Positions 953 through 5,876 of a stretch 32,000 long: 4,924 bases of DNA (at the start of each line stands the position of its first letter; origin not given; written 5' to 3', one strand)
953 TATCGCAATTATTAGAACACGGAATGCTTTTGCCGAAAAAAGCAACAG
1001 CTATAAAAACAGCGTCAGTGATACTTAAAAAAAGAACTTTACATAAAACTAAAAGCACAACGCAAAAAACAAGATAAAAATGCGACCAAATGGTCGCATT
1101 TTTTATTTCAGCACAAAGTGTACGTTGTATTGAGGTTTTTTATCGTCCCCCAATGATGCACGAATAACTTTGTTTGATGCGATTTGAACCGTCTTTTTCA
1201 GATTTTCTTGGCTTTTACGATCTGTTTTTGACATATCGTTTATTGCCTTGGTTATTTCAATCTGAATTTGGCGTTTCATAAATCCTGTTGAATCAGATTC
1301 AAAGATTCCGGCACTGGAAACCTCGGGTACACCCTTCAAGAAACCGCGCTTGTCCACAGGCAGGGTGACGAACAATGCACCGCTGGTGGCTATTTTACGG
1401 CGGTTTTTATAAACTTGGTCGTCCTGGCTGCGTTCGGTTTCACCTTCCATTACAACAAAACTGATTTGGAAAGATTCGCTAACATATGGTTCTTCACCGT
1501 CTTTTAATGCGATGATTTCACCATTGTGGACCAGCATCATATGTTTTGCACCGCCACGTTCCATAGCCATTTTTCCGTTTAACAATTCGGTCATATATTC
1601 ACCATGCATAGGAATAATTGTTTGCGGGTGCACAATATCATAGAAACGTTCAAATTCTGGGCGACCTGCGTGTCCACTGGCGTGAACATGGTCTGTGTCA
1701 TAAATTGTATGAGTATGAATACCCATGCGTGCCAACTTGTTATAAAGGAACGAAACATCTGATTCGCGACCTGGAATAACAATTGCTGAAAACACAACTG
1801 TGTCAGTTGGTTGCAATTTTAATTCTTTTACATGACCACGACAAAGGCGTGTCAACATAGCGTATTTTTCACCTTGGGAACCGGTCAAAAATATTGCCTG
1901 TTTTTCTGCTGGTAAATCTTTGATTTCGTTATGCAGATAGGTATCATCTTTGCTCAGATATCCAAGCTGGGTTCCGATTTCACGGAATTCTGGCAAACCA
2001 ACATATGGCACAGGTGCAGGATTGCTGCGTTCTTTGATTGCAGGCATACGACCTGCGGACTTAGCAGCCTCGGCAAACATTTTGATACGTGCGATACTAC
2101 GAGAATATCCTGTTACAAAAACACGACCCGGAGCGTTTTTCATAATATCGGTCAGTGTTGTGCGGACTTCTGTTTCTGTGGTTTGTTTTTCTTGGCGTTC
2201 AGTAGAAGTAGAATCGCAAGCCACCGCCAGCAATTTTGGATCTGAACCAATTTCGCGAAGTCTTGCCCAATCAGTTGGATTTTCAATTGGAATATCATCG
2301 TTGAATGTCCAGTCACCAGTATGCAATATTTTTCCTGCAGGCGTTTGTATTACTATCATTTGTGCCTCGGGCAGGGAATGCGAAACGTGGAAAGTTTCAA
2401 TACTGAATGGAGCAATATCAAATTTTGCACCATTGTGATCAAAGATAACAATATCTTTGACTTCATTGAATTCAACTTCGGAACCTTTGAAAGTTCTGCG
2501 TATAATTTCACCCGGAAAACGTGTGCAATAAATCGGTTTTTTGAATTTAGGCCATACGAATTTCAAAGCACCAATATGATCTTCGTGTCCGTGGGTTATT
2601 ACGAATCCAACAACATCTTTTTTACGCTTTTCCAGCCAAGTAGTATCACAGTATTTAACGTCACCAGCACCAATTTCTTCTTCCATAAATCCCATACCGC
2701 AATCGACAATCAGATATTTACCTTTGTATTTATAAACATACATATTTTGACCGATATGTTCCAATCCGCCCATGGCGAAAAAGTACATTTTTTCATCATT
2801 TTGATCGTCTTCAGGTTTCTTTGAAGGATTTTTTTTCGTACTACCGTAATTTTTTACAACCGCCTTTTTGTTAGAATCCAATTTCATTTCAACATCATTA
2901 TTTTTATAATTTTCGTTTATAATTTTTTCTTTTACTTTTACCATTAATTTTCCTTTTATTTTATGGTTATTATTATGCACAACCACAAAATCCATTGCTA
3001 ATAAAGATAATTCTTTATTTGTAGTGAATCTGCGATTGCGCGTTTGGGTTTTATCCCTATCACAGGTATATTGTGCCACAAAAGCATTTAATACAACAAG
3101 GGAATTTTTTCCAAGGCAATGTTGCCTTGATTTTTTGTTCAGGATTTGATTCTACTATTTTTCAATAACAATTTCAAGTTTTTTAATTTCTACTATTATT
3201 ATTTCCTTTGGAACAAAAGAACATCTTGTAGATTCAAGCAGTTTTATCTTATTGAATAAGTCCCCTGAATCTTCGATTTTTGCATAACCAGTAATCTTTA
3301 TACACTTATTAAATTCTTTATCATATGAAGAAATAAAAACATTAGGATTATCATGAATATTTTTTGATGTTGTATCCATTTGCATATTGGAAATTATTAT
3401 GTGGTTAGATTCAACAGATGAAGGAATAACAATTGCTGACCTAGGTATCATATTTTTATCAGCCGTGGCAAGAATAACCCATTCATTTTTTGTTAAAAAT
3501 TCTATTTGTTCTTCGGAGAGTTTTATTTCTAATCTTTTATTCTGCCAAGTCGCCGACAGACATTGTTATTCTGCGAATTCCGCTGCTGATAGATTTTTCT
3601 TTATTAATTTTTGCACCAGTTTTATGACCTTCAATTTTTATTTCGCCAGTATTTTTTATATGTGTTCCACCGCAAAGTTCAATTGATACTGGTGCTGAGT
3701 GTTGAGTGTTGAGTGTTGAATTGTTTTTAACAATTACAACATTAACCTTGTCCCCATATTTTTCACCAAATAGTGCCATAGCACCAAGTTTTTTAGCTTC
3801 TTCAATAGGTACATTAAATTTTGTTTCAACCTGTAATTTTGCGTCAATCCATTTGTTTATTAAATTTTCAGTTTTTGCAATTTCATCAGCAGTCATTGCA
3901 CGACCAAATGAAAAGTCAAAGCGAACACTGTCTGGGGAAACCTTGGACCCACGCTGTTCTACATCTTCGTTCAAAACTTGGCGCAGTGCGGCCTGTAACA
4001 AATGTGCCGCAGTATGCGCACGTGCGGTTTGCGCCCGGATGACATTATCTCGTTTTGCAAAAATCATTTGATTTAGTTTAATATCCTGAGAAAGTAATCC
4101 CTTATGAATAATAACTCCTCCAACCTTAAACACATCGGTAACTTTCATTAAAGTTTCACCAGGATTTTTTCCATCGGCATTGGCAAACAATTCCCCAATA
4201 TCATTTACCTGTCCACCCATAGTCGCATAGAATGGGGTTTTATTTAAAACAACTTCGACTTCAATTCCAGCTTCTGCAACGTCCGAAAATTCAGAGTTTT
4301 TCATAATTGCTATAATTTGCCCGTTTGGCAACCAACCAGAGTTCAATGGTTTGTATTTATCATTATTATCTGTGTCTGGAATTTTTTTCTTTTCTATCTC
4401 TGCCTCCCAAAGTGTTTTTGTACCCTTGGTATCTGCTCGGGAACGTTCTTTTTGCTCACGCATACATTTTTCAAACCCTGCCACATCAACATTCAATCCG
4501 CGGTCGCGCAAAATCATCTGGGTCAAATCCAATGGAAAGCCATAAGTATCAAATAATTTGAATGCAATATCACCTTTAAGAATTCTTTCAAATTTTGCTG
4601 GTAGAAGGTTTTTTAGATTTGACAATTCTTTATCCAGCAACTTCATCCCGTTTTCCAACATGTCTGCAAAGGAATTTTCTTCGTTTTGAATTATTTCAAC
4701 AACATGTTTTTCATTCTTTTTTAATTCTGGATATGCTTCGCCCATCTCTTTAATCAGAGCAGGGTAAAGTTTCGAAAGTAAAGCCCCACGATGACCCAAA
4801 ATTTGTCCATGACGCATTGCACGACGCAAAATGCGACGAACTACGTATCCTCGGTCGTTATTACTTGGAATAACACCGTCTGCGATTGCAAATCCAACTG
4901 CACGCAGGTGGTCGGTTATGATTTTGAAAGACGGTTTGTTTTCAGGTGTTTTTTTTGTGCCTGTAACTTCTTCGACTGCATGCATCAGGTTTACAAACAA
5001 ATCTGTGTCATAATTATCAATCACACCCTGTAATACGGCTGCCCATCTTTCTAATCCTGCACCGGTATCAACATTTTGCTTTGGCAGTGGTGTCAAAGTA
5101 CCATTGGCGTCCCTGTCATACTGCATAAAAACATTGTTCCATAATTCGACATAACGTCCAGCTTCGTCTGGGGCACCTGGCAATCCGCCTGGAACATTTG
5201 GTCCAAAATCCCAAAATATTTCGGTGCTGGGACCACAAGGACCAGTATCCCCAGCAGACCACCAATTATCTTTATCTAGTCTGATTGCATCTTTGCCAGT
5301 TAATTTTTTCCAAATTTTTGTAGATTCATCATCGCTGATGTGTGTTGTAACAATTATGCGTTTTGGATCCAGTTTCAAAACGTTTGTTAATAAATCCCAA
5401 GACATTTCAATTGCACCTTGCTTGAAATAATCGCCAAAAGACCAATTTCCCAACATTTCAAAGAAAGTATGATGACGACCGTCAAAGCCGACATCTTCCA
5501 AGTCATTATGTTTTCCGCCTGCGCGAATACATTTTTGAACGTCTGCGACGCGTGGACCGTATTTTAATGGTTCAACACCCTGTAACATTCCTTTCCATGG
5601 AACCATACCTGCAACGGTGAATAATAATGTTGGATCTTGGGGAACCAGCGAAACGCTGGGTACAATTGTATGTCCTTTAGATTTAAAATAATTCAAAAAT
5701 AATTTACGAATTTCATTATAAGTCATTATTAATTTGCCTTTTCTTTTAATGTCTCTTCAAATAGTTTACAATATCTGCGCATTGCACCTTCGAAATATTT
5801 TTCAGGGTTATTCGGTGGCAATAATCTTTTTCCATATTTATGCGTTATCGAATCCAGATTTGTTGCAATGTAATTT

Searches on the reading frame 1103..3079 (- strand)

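Call 17: search_protein_families(library=pfam, proteins=[window:1103-3079:-], max_evalue=0.001)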
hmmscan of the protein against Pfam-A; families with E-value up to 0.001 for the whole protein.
window:1103-3079:- (658 aa): 5 families
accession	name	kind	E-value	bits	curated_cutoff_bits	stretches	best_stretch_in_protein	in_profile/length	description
PF22505.1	RNase_J_b_CASP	-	1.3e-21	77.1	27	1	318-449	2-126/126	Ribonuclease J, beta-CASP domain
PF00753.33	Lactamase_B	-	1e-14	55.4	22.7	1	110-268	5-161/196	Metallo-beta-lactamase superfamily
PF12706.13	Lactamase_B_2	-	1.6e-07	31.5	27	1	125-260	5-147/200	Beta-lactamase superfamily domain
PF07521.17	RMMBL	-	4e-07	30.4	21.6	1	465-495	11-42/63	Zn-dependent metallo-hydrolase RNA specificity domain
PF17770.6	RNase_J_C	-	5.5e-06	27.7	23.8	1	557-643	2-89/102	Ribonuclease J C-terminal domain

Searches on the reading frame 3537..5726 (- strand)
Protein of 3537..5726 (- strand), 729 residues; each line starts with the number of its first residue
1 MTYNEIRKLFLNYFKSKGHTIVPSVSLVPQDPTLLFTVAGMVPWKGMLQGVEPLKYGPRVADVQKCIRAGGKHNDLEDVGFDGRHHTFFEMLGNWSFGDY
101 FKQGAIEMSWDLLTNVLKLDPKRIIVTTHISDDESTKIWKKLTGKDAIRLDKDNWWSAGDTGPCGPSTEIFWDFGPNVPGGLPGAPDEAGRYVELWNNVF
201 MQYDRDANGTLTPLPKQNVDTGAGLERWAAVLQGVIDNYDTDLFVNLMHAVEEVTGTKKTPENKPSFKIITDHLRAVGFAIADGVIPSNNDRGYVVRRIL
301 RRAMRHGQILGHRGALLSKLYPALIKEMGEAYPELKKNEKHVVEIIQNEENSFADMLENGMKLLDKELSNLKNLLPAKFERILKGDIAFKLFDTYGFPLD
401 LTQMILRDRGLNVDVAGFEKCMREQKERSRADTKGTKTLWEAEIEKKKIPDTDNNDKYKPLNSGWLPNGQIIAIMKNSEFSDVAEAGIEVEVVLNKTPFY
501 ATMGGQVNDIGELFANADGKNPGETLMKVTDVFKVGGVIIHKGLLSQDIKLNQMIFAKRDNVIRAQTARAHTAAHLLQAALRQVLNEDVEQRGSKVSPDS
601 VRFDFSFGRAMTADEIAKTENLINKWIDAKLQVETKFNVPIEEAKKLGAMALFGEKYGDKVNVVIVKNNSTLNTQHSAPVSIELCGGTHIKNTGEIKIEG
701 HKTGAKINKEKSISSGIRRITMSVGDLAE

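Call 17: search_protein_families(library=pfam, proteins=[window:3537-5726:-], max_evalue=0.001)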
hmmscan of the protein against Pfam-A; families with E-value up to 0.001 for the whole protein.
window:3537-5726:- (729 aa): 2 families
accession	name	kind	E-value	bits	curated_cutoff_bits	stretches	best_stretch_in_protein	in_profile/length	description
PF01411.24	tRNA-synt_2c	-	4.6e-186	620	30.3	1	5-560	1-549/552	tRNA synthetases class II (A)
PF07973.19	tRNA_SAD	-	1.9e-08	34.6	24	1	680-720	9-43/44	Threonyl and Alanyl tRNA synthetase second additional domain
